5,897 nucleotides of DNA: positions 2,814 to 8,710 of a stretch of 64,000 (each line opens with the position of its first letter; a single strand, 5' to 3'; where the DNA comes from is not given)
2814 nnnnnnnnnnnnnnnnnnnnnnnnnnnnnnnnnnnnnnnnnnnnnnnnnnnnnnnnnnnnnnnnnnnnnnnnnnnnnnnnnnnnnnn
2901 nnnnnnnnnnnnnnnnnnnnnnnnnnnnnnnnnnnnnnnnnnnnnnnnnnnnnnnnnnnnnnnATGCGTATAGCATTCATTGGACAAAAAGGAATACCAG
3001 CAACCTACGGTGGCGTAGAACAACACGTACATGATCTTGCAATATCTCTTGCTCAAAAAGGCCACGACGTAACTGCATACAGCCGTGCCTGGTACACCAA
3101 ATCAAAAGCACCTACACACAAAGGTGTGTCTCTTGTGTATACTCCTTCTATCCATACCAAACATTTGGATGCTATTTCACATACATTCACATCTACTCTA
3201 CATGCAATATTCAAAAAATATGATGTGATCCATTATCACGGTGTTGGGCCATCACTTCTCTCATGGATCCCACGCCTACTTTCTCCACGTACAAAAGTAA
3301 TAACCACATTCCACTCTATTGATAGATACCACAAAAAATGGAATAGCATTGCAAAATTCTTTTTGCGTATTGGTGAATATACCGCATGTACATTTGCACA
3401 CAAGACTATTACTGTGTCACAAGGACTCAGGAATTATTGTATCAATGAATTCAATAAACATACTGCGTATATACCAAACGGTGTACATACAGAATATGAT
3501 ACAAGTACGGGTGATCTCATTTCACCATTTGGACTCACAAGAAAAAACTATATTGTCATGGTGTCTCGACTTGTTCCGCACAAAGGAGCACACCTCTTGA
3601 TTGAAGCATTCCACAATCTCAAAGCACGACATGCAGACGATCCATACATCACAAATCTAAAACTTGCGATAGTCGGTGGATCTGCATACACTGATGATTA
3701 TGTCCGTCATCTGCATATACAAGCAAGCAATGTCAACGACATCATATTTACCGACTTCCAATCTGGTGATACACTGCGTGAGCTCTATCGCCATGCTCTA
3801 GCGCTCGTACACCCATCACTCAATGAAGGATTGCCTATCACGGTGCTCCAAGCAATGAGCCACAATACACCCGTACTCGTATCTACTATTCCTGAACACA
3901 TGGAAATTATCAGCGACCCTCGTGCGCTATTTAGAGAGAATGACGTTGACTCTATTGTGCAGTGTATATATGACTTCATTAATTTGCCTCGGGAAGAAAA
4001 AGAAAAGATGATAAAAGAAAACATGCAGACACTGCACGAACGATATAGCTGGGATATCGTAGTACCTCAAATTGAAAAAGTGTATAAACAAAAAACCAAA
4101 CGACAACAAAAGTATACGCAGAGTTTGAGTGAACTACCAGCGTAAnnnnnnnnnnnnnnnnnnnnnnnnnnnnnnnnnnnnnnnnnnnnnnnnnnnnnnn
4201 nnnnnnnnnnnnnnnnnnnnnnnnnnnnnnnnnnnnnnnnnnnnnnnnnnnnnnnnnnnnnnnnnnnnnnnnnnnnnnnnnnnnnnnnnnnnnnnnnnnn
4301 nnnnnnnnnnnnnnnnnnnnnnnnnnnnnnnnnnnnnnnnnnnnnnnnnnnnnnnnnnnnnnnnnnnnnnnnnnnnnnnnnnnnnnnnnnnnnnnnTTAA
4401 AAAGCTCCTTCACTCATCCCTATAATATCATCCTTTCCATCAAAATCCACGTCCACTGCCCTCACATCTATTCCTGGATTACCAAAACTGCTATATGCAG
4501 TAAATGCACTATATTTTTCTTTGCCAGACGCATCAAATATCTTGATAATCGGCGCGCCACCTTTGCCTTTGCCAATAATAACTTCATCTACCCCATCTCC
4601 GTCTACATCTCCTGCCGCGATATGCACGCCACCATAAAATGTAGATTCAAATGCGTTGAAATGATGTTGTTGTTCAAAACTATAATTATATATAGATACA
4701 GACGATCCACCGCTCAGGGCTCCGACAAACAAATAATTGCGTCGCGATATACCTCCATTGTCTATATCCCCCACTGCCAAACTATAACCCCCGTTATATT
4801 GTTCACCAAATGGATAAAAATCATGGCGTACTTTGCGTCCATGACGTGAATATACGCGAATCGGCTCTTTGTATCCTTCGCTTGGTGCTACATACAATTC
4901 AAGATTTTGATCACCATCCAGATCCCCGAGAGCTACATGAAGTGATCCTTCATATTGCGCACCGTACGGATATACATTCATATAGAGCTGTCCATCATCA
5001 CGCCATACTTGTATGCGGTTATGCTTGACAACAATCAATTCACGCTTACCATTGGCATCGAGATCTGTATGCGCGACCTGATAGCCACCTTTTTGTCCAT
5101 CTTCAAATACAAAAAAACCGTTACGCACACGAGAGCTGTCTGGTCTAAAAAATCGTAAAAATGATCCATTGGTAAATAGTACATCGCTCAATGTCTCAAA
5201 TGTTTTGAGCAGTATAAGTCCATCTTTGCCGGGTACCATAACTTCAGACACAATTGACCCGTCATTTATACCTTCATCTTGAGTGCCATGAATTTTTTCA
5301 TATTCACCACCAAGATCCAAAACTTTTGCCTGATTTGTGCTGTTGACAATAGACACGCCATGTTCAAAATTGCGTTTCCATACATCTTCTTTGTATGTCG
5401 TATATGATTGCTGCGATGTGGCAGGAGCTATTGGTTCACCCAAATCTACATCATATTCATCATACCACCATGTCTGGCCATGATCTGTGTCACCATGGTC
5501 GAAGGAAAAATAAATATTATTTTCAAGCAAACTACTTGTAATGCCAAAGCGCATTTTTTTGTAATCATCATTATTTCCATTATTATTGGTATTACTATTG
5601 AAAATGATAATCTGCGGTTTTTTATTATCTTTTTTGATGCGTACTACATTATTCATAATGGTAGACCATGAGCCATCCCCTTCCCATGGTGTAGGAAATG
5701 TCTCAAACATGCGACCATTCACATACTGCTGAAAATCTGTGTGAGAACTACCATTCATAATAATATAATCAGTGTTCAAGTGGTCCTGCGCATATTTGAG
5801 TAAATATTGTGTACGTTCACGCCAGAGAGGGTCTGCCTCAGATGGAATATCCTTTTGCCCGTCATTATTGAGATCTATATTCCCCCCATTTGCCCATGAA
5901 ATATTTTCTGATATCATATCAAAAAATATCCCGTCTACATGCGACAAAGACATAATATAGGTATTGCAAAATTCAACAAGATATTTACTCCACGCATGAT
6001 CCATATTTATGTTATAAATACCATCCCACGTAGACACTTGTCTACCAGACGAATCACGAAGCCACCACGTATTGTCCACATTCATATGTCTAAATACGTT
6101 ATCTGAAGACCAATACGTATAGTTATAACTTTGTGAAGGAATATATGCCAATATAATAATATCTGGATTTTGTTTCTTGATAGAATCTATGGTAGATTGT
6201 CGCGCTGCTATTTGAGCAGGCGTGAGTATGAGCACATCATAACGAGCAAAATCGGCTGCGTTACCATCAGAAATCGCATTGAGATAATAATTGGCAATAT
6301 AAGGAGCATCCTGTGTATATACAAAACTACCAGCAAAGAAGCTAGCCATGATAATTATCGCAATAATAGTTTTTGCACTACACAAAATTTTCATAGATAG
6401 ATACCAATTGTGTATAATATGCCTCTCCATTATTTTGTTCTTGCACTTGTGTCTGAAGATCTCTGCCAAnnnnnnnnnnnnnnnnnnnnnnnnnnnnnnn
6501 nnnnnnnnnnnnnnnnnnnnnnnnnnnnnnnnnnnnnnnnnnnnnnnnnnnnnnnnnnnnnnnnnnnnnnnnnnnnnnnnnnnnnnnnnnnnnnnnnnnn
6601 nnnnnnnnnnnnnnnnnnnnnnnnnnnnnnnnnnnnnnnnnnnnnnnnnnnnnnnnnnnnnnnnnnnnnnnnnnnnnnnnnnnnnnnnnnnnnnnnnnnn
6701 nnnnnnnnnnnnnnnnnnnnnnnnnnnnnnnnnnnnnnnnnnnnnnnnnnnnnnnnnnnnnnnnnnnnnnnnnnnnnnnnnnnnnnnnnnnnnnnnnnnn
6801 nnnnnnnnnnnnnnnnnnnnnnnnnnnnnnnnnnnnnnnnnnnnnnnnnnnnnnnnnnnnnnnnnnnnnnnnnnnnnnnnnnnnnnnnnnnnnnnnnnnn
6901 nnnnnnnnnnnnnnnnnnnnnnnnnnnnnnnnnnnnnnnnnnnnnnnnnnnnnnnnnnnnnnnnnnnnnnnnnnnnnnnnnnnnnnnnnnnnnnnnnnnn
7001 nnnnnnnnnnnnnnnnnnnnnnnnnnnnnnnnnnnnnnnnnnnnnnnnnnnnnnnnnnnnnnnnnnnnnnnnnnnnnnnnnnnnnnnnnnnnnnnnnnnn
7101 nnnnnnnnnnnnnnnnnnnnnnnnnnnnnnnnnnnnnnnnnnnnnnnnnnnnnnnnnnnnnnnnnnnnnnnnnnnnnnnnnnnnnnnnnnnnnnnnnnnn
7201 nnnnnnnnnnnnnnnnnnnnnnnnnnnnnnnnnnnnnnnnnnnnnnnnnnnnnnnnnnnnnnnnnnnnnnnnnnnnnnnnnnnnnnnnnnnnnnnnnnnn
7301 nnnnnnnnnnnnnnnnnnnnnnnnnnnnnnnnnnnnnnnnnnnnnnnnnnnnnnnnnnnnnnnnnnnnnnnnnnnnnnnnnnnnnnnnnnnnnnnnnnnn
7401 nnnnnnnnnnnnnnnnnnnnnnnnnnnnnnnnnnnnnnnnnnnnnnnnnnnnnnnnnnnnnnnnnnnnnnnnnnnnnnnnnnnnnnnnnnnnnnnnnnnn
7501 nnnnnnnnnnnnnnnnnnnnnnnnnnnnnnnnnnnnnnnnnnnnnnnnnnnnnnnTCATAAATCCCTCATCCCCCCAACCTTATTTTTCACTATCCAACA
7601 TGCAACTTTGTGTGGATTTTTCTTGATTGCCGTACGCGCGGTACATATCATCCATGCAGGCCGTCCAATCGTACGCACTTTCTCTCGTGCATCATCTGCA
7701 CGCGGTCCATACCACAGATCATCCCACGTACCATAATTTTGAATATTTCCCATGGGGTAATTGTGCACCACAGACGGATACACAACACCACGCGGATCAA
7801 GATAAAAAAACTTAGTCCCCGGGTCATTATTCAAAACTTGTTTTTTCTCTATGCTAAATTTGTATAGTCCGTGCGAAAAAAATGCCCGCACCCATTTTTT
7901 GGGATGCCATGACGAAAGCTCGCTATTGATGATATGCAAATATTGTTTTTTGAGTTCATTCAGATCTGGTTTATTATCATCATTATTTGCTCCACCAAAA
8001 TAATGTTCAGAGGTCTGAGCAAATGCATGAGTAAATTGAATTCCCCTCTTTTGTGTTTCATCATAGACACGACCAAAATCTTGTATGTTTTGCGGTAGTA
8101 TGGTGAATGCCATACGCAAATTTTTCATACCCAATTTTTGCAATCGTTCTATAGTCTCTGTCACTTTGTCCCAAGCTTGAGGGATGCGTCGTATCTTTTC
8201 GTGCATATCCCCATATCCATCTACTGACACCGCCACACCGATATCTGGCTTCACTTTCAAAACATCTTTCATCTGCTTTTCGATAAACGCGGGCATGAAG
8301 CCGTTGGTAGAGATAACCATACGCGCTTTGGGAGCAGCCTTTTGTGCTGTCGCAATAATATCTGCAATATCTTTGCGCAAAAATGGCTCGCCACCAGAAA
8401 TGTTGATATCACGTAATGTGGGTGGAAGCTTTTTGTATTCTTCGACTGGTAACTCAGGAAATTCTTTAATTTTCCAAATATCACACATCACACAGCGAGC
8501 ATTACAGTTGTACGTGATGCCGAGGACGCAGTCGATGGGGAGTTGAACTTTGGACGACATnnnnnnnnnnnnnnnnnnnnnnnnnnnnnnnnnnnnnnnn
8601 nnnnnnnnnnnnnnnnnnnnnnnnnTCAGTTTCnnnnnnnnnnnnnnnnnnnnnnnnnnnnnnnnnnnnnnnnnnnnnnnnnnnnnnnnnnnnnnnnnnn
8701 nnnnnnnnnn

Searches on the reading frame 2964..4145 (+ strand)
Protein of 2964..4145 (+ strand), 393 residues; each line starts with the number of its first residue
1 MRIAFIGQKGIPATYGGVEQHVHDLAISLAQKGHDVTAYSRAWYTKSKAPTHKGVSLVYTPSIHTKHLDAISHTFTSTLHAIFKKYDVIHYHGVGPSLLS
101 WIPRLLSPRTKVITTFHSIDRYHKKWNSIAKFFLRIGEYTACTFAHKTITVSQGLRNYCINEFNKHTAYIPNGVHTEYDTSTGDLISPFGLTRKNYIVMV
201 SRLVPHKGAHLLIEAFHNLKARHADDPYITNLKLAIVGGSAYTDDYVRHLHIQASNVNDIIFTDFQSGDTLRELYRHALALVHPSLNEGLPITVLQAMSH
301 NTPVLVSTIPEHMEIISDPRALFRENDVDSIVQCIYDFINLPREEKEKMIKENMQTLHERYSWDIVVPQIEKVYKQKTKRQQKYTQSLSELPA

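Call 10: search_protein_families(library=pfam, proteins=[window:2964-4145:+], max_evalue=0.01)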
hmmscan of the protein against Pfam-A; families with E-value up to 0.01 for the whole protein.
window:2964-4145:+ (393 aa): 7 families
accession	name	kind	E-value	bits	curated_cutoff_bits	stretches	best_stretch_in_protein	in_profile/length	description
PF00534.26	Glycos_transf_1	-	5e-29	101.5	26.4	1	193-352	14-168/172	Glycosyl transferases group 1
PF13439.12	Glyco_transf_4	-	1.8e-24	87.1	28.5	1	15-177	1-169/170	Glycosyltransferase Family 4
PF13692.12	Glyco_trans_1_4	-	7.6e-23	81.8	27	1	195-338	2-139/142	Glycosyl transferases group 1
PF13579.12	Glyco_trans_4_4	-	4.2e-13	50.4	29.7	1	16-173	1-158/158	Glycosyl transferase 4-like domain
PF20706.3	GT4-conflict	-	1.9e-11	44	26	1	14-308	10-312/385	Family 4 Glycosyltransferase in conflict systems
PF09314.17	DUF1972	-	7.1e-05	22.9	25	0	4-28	5-29/186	Domain of unknown function (DUF1972)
PF13524.12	Glyco_trans_1_2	-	0.003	17.9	25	1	233-370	16-142/144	Glycosyl transferase-like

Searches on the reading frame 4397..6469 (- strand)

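Call 10: search_protein_families(library=pfam, proteins=[window:4397-6469:-], max_evalue=0.01)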
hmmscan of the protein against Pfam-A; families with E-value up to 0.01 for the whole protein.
window:4397-6469:- (690 aa): 3 families
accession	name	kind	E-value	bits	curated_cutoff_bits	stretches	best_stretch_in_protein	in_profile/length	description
PF14885.12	GHL15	-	2.2e-38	133.2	27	1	98-372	1-271/271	Hypothetical glycosyl hydrolase family 15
PF13517.12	FG-GAP_3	-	3.7e-15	56.7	26.9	2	469-527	1-61/61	FG-GAP-like repeat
PF01839.29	FG-GAP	-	6e-09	36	22.1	1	614-634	2-22/37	FG-GAP repeat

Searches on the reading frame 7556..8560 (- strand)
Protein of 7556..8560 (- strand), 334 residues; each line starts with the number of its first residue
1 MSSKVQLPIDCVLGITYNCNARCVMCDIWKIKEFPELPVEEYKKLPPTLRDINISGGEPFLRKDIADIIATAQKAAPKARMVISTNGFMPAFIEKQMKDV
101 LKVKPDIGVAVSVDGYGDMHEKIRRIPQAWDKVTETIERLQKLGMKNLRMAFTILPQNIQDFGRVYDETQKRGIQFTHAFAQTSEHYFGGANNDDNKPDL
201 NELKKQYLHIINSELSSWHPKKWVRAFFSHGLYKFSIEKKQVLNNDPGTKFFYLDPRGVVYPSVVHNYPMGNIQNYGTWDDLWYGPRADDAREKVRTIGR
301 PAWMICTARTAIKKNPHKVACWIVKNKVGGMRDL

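Call 9: search_protein_families(library=pfam, proteins=[window:7556-8560:-], max_evalue=0.01)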
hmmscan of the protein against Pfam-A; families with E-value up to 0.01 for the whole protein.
window:7556-8560:- (334 aa): 2 families
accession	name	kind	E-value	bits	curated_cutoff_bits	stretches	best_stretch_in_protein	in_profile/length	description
PF04055.27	Radical_SAM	-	1.4e-20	74.6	29.5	1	15-167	3-164/166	Radical SAM superfamily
PF13353.11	Fer4_12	-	0.00088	20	22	1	18-115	18-115/137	4Fe-4S single cluster domain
